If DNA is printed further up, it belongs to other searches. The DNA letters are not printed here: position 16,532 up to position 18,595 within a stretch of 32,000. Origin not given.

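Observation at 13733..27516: Thirteen co-directional, tightly coupled genes plus a divergent LysR-TSUP pair form a candidate uncharacterised catabolic island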

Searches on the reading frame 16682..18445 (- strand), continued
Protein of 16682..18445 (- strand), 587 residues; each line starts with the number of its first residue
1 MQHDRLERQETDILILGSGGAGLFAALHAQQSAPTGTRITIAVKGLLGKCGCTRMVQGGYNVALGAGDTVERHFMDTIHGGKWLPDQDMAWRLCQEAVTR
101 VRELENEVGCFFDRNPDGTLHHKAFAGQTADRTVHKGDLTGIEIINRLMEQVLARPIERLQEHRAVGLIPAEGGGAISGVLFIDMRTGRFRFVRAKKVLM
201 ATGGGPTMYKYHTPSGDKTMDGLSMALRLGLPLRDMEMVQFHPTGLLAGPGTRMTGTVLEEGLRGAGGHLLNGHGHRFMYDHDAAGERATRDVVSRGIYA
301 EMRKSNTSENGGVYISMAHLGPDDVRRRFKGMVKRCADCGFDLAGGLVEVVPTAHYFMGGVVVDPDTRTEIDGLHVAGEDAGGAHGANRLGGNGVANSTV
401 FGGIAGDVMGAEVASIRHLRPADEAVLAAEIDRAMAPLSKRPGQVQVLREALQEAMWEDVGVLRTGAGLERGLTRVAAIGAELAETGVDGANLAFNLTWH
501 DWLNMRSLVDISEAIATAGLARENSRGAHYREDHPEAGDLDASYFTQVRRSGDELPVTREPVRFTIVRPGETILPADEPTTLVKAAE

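Call 33: search_solved_structures(query=window:16682-18445:-, max_evalue=1e-30, show_alignments=0)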
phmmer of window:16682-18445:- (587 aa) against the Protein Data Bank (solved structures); distinct sequences matched with E-value up to 1e-30: 32.
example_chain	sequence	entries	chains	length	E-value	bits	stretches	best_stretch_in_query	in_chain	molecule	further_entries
7d6v_A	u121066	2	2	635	4.5e-85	289.9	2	5-283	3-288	Succinate dehydrogenase subunit A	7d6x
2b76_A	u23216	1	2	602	4e-77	263.7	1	10-570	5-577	Fumarate reductase flavoprotein subunit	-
3p4p_A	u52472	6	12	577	1.1e-76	262.3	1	10-540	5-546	Fumarate reductase flavoprotein subunit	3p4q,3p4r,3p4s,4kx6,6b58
1kf6_A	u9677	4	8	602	1.1e-76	262.2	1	10-570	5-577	FUMARATE REDUCTASE FLAVOPROTEIN | Fumarate reductase flavoprotein subunit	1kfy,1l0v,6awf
5vpn_A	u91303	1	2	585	2.3e-76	261.1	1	10-553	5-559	Fumarate reductase flavoprotein subunit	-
3cir_A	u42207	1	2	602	5.6e-76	259.9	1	10-570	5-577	Fumarate reductase flavoprotein subunit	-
1nek_A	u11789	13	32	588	5.1e-73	250.1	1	7-539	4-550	Succinate dehydrogenase flavoprotein subunit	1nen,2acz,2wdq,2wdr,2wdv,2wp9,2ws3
6lum_A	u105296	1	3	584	1.9e-70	241.6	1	8-555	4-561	Succinate dehydrogenase subunit A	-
9kq3_A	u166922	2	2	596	2.6e-65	224.7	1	9-541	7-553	Succinate dehydrogenase [ubiquinone] flavoprotein subunit, mitochondrial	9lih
9kps_A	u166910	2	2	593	2.7e-65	224.6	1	9-540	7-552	Succinate dehydrogenase [ubiquinone] flavoprotein subunit, mitochondrial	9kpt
9qdl_A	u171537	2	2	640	2.9e-65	224.5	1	9-541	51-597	Succinate dehydrogenase [ubiquinone] flavoprotein subunit, mitochondrial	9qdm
9lig_A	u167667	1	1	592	5e-65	223.7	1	9-540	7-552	Succinate dehydrogenase [ubiquinone] flavoprotein subunit, mitochondrial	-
5kxj_A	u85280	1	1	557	8.8e-63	216.3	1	11-536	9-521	L-aspartate oxidase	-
1yq3_A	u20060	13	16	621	3.8e-62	214.2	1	9-536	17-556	Succinate dehydrogenase flavoprotein subunit | Succinate dehydrogenase [ubiquinone] flavoprotein subunit, mitochondrial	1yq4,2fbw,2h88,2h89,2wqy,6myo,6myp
8b6g_CA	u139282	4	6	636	8.2e-62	213.1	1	12-540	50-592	Succinate dehydrogenase [ubiquinone] flavoprotein subunit, mitochondrial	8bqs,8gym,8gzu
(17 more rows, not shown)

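Call 34: search_solved_structures(query=window:16682-18445:-, max_evalue=1e-76, show_alignments=2)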
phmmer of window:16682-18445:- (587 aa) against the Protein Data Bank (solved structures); distinct sequences matched with E-value up to 1e-76: 2.
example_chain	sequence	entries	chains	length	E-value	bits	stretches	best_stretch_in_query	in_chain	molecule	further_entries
7d6v_A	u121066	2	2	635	4.5e-85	289.9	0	5-283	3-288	Succinate dehydrogenase subunit A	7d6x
2b76_A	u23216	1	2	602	4e-77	263.7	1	10-570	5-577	Fumarate reductase flavoprotein subunit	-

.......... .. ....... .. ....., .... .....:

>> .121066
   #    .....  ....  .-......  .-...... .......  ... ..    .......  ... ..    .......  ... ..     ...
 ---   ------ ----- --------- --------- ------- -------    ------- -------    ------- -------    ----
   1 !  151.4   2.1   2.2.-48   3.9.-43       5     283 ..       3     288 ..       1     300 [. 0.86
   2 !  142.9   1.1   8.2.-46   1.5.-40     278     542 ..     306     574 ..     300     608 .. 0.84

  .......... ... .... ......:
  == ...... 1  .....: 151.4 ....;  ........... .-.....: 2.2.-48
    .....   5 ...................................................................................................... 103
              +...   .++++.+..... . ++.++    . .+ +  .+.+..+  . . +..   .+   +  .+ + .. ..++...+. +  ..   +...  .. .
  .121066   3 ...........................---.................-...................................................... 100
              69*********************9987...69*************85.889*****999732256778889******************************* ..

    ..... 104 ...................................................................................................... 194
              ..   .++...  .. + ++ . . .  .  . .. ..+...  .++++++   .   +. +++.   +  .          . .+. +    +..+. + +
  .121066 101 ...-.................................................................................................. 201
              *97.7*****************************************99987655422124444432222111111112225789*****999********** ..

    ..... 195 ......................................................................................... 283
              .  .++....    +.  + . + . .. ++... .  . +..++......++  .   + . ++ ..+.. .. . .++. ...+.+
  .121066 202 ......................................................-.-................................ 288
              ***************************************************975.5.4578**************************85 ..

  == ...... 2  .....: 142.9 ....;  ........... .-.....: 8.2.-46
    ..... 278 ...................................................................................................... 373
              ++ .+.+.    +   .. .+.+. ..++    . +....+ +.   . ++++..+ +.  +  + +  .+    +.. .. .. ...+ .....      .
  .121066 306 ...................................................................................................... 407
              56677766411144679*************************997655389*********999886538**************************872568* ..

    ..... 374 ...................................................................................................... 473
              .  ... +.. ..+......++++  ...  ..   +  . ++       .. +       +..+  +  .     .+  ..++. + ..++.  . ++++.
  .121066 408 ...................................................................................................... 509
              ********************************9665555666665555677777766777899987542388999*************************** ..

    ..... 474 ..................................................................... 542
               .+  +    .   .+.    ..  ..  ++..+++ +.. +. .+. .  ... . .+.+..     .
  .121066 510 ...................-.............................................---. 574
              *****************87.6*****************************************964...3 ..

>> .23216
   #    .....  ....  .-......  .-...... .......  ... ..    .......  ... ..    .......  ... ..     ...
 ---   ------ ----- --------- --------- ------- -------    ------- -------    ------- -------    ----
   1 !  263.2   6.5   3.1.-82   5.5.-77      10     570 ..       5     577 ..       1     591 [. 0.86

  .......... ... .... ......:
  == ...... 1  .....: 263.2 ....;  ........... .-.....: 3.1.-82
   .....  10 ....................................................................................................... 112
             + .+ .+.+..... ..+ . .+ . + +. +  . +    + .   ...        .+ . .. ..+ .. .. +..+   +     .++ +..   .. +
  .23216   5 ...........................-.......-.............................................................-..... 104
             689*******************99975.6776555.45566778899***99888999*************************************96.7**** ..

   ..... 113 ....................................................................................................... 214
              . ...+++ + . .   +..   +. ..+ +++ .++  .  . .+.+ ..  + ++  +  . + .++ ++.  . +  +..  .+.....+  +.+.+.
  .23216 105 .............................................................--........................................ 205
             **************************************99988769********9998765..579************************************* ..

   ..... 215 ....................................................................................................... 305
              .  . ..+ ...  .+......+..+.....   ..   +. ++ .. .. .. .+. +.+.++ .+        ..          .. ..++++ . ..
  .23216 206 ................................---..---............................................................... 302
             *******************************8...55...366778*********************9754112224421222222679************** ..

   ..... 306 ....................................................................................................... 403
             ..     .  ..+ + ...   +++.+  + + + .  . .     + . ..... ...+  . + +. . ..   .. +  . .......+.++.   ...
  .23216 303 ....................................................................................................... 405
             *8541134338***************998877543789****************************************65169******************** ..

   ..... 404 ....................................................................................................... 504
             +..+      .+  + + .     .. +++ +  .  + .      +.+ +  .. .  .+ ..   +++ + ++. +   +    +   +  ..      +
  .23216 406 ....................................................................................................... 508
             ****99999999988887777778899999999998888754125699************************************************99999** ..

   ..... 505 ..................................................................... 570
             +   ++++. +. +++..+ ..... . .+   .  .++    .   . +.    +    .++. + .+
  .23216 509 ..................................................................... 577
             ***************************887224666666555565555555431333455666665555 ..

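Call 59: list_cluster_members(proteins=[L001:14360-16123:-, L001:13363-14319:-, L001:10562-11305:+, window:16682-18445:-, window:15723-16685:-])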
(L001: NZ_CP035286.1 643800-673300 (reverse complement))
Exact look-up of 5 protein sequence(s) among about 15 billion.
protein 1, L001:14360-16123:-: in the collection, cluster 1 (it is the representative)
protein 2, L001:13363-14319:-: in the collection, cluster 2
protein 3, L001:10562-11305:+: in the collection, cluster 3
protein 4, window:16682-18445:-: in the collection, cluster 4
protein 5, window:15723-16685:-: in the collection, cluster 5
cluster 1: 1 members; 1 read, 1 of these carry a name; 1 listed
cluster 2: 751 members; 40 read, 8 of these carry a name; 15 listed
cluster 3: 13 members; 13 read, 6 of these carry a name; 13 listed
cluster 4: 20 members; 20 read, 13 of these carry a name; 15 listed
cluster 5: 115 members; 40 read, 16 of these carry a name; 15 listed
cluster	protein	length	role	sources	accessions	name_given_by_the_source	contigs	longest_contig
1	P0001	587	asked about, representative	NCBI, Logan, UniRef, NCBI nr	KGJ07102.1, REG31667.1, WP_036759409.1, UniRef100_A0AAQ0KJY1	fumarate reductase flavoprotein subunit [Paracoccus versutus] | Fumarate reductase flavoprotein subunit n=1 Tax=Paracoccus versutus TaxID=34007 ... | FAD-binding protein [Paracoccus versutus]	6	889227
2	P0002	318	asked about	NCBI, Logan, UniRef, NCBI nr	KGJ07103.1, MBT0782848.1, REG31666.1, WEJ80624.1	fumarate hydratase (plasmid) [Paracoccus versutus] | L(+)-tartrate dehydratase alpha subunit n=1 Tax=Paracoccus versutus TaxID=34007 ... | fumarate hydratase [Paracoccus versutus]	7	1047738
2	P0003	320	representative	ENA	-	-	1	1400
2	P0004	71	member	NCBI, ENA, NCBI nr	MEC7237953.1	MAG: fumarate hydratase, partial [Pseudomonadota bacterium] | fumarate hydratase [Pseudomonadota bacterium]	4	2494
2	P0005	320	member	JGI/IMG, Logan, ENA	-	L(+)-tartrate dehydratase alpha subunit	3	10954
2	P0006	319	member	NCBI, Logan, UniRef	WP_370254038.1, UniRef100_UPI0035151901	fumarate hydratase [Nioella sp.] | fumarate hydratase n=1 Tax=Nioella sp. TaxID=1912091 RepID=UPI0035151901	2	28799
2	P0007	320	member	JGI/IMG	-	L(+)-tartrate dehydratase alpha subunit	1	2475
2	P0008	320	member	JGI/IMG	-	L(+)-tartrate dehydratase alpha subunit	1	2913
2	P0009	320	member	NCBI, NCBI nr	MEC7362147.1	MAG: fumarate hydratase [Pseudomonadota bacterium] | fumarate hydratase [Pseudomonadota bacterium]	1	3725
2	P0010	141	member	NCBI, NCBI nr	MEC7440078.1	MAG: fumarate hydratase, partial [Pseudomonadota bacterium] | fumarate hydratase [Pseudomonadota bacterium]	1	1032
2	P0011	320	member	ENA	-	-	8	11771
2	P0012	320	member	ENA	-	-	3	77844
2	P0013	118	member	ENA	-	-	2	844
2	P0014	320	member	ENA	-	-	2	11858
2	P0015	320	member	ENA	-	-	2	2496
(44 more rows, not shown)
